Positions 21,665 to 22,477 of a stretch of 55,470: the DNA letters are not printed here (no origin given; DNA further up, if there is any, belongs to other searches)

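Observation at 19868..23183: Two-methyltransferase operon with a nuclease-like module fused to the large methyltransferase: candidate single-chain R-M system with unusual domain order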

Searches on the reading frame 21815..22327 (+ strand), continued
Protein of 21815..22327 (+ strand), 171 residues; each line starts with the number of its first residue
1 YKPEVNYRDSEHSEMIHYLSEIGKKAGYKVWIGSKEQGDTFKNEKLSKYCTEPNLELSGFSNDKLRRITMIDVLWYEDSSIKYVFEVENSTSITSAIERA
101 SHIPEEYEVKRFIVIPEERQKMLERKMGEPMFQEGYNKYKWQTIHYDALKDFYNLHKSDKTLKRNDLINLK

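Call 47: get_annotated_region(hit=H2, flank=4000)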
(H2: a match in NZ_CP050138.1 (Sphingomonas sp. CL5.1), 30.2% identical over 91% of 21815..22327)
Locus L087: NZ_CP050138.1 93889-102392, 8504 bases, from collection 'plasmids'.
description: Sphingomonas sp. CL5.1 plasmid pTSSC1, complete sequence
organism: Sphingomonas sp. CL5.1 (NCBI taxid 2653203)
taxonomy: Bacteria; Pseudomonadota; Alphaproteobacteria; Sphingomonadales; Sphingomonadaceae; Sphingomonas; Sphingomonas sp. CL5.1
host: -; source: -; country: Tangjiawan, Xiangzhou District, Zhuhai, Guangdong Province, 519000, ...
typing (MOB-suite, as given by PLSDB): conjugative; relaxase MOBP; mating-pair formation MPF_T
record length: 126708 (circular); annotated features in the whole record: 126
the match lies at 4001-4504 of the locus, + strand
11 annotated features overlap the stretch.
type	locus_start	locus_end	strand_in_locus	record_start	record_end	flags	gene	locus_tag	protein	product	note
CDS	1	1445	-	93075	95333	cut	-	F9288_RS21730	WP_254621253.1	heavy metal translocating P-type ATPase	-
CDS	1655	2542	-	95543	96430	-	-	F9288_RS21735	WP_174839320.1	NAD(P)/FAD-dependent oxidoreductase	-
CDS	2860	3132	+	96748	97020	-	-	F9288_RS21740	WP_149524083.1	flagellar biosynthetic protein FliQ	GO:0009306 - protein secretion [Evidence IEA]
CDS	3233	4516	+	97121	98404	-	-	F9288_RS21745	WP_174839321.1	type II restriction endonuclease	-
CDS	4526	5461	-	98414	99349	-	copD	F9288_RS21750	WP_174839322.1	copper homeostasis membrane protein CopD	GO:0006825 - copper ion transport [Evidence IEA]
CDS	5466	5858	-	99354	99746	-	copC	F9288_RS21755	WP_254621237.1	copper homeostasis periplasmic binding protein CopC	GO:0006825 - copper ion transport [Evidence IEA]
CDS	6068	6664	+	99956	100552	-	-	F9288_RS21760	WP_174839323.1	cytochrome c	-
CDS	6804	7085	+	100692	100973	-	-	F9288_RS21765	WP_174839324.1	hypothetical protein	-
CDS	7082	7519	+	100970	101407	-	-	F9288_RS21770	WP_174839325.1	periplasmic heavy metal sensor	-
CDS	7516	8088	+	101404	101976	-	-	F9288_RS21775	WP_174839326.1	RNA polymerase sigma factor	GO:0006352 - DNA-templated transcription initiation [Evidence IEA]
CDS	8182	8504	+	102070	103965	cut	-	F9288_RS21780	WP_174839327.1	copper resistance system multicopper oxidase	GO:0006825 - copper ion transport [Evidence IEA]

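Call 48: get_annotated_region(hit=H14, flank=4000)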
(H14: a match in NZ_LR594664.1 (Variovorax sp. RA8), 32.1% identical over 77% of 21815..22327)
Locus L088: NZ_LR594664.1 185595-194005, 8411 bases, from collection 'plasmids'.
description: Variovorax sp. RA8 plasmid 3
organism: Variovorax sp. RA8 (NCBI taxid 662548)
taxonomy: Bacteria; Pseudomonadota; Betaproteobacteria; Burkholderiales; Comamonadaceae; Variovorax; Variovorax sp. RA8
host: -; source: Riverbed sediment; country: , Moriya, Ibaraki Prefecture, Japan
typing (MOB-suite, as given by PLSDB): non-mobilizable
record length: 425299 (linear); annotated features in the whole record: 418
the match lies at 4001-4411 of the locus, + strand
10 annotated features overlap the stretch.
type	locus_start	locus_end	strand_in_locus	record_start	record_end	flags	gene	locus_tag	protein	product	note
CDS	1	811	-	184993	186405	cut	-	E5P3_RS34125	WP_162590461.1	copper oxidase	-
CDS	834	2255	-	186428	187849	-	-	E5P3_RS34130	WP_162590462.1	TolC family protein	GO:0055085 - transmembrane transport [Evidence IEA]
CDS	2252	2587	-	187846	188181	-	-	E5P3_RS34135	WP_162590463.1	hypothetical protein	-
CDS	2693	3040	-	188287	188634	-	-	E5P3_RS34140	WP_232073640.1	DUF2946 family protein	-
CDS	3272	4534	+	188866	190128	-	-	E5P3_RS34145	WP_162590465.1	type II restriction endonuclease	-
CDS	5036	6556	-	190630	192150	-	-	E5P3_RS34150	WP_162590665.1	IS66 family transposase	-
CDS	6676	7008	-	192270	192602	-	tnpB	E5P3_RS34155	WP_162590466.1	IS66 family insertion sequence element accessory protein TnpB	-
CDS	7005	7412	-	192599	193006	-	-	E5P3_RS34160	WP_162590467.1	transposase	GO:0006313 - DNA transposition [Evidence IEA]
CDS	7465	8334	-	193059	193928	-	-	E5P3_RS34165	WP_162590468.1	methyltransferase, TIGR04325 family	-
CDS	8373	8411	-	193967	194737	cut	-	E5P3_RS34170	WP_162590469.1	TIGR04325 family methyltransferase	-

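Call 49: get_annotated_region(hit=H7, flank=4000)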
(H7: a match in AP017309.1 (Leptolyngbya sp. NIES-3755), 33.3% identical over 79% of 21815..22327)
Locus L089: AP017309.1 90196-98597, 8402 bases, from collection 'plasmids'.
description: Leptolyngbya sp. NIES-3755 plasmid plasmid1 DNA, complete genome
organism: Leptolyngbya sp. NIES-3755 (NCBI taxid 1752064)
taxonomy: Bacteria; Cyanobacteriota; Cyanophyceae; Leptolyngbyales; Leptolyngbyaceae; Leptolyngbya; Leptolyngbya sp. NIES-3755
host: -; source: -; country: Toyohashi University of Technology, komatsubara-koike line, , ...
typing (MOB-suite, as given by PLSDB): mobilizable; relaxase MOBP
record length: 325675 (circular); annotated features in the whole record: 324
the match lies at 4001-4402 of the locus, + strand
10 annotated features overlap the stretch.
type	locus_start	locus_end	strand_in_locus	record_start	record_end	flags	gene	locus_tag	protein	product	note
CDS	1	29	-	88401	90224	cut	-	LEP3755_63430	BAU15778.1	hypothetical protein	-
CDS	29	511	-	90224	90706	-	-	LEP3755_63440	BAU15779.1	MerR family transcriptional regulator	-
CDS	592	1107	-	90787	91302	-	-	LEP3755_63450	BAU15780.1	hypothetical protein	-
CDS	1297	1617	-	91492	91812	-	-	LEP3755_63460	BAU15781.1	hypothetical protein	-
CDS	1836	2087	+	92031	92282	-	-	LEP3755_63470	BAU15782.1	thioredoxin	-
CDS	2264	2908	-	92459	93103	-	-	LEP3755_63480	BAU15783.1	metal-binding integral membrane protein, putative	-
CDS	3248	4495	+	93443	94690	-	-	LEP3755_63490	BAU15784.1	unknown protein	-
CDS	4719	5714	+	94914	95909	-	-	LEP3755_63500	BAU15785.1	transcriptional regulator, AraC family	-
CDS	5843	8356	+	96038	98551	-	-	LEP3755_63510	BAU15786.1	ferrichrome iron receptor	-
CDS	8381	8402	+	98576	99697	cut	-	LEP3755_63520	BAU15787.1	peptidase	-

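Call 50: search_protein_families(library=ncbifam, proteins=[L087:3233-4513:+, L088:3272-4531:+, L089:3248-4492:+], max_evalue=0.1)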
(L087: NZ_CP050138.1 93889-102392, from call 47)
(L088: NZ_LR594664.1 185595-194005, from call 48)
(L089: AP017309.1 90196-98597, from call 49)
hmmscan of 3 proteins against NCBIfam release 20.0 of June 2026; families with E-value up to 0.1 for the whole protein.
L087:3233-4513:+ (427 aa): 0 families

L088:3272-4531:+ (420 aa): 0 families

L089:3248-4492:+ (415 aa): 0 families

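Call 51: search_protein_families(library=pfam, proteins=[L087:3233-4513:+, L088:3272-4531:+, L089:3248-4492:+], max_evalue=0.1)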
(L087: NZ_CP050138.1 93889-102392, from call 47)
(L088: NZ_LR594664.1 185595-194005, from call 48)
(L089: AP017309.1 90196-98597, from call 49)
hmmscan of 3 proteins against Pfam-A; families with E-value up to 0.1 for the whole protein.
L087:3233-4513:+ (427 aa): 0 families

L088:3272-4531:+ (420 aa): 0 families

L089:3248-4492:+ (415 aa): 0 families

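Call 58: fold_search(model_id=the predicted structure, library=viral)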
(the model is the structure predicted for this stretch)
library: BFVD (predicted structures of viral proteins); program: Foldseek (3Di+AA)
matches with E <= 10: 296; with E <= 0.001: 0
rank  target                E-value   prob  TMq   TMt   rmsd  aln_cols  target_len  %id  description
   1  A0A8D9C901            1.1e-02  0.97  0.39  0.32   5.0       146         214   12  Gp1.5 [uncultured marine phage]
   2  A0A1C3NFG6            1.4e-02  0.89  0.32  0.22   5.8       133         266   15  (no name in the UniProt tables at hand)
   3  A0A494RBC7            5.3e-02  0.80  0.28  0.32   4.5        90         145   13  (no name in the UniProt tables at hand)
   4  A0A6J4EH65            8.7e-02  0.66  0.32  0.29  11.2       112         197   14  (no name in the UniProt tables at hand)
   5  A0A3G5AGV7            1.1e-01  0.23  0.28  0.15   9.2       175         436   10  ERCC4 domain-containing protein EP364R [Sylvanvirus sp.]
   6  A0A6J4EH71            1.3e-01  0.38  0.36  0.27   8.5       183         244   11  (no name in the UniProt tables at hand)
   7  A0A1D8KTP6            1.5e-01  0.38  0.36  0.33   9.3       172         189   12  Restriction endonuclease [Synechococcus phage S-CAM7]
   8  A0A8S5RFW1            1.7e-01  0.30  0.31  0.35  10.2       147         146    8  Uncharacterized protein [virus sp. ctE0n6]
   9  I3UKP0                1.7e-01  0.23  0.27  0.25  15.6       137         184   17  (no name in the UniProt tables at hand)
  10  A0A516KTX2            1.8e-01  0.35  0.36  0.26   9.9       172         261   11  (no name in the UniProt tables at hand)
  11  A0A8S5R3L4            2.0e-01  0.54  0.41  0.29   6.6       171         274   13  Uncharacterized protein [Podoviridae sp. ct8nN1]
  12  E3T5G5                2.4e-01  0.38  0.41  0.25   8.5       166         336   14  Uncharacterized protein [Cafeteria roenbergensis virus (strain BV-PW1)]
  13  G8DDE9                2.4e-01  0.33  0.31  0.30   7.4       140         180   11  (no name in the UniProt tables at hand)
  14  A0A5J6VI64            3.0e-01  0.35  0.28  0.25   5.1        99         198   16  Restriction endonuclease type IV Mrr domain-containing protein [Megaviridae environmental sample]
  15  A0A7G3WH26            3.0e-01  0.33  0.39  0.40   7.1       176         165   10  Putative endodeoxyribonuclease I [Arthronema virus TR020]
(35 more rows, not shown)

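Call 64: search_protein_families(library=pfam, proteins=[L008:23-1552:+, L008:6383-7411:+, L008:7501-8004:+, L008:8470-9843:+, L012:4822-5952:-, L012:6457-6951:+, L012:6957-8147:+, L008:2669-3046:+], max_evalue=0.001)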
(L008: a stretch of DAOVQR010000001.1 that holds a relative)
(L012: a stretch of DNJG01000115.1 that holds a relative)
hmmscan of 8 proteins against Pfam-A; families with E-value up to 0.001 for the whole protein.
L008:23-1552:+ (510 aa): 9 families
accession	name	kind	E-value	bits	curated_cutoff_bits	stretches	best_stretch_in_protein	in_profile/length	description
PF07724.20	AAA_2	-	1.7e-49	168.5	27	1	252-417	1-165/166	AAA domain (Cdc48 subfamily)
PF10431.15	ClpB_D2-small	-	1.6e-23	83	21.9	1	426-504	3-81/81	C-terminal, D2-small domain, of ClpB protein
PF00004.35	AAA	-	8e-13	49.4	21.2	1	258-381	2-115/131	ATPase family associated with various cellular activities (AAA)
PF17871.7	AAA_lid_9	-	2.1e-10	40.9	22.8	1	122-215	4-97/104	AAA lid domain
PF07728.20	AAA_5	-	1.4e-08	35.3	22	1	257-375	2-123/139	AAA domain (dynein-related subfamily)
PF00158.32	Sigma54_activat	-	1.2e-05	25.6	20.2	1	255-382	23-151/168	Sigma-54 interaction domain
PF13479.12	AAA_24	-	0.00018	21.9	27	0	258-343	6-82/195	AAA domain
PF13401.12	AAA_22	-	0.00021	22.1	27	0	256-350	7-109/130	AAA domain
PF13177.12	DNA_pol3_delta2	-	0.00068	20.1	27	0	248-351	13-127/161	DNA polymerase III, delta subunit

L008:6383-7411:+ (343 aa): 1 family
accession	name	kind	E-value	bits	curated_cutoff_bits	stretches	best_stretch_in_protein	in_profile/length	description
PF14082.12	SduA_C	-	2.9e-24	86.5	27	1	163-311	3-158/159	Shedu protein SduA, C-terminal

L008:7501-8004:+ (168 aa): 0 families

L008:8470-9843:+ (458 aa): 3 families
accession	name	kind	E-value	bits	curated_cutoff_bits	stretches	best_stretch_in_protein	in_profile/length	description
PF13620.12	CarboxypepD_reg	-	7.4e-13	49.1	32.3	2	351-415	10-74/82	Carboxypeptidase regulatory-like domain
PF17210.9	SdrD_B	-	2.1e-07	31.6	29.7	1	191-246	20-76/112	SdrD B-like domain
PF13715.12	CarbopepD_reg_2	-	9.3e-06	26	32.2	0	344-424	3-78/88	CarboxypepD_reg-like domain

L012:4822-5952:- (376 aa): 2 families
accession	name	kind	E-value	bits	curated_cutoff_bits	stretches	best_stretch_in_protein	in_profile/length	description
PF13784.11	Fic_N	-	1.7e-24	86.1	26.7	1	38-116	3-81/82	Fic/DOC family N-terminal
PF02661.23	Fic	-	1.3e-17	64.8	24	1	123-228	1-93/93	Fic/DOC family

L012:6457-6951:+ (165 aa): 1 family
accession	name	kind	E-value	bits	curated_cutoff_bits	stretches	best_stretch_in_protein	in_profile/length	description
PF01467.32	CTP_transf_like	-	1.2e-25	90.7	21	1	7-134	1-131/133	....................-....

L012:6957-8147:+ (397 aa): 2 families
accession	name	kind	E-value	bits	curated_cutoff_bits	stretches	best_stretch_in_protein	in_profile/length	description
PF00155.27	Aminotran_1_2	-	1.9e-79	267.9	19.7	1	31-389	2-361/361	Aminotransferase class I and II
PF01041.23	DegT_DnrJ_EryC1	-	1.1e-10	41.8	19.8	1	109-202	59-145/360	DegT/DnrJ/EryC1/StrS aminotransferase family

L008:2669-3046:+ (126 aa): 1 family
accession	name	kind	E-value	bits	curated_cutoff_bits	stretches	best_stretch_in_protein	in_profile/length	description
PF20582.4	UPF0758_N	-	1.1e-28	99.5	27.1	1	34-111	1-77/77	UPF0758 N-terminal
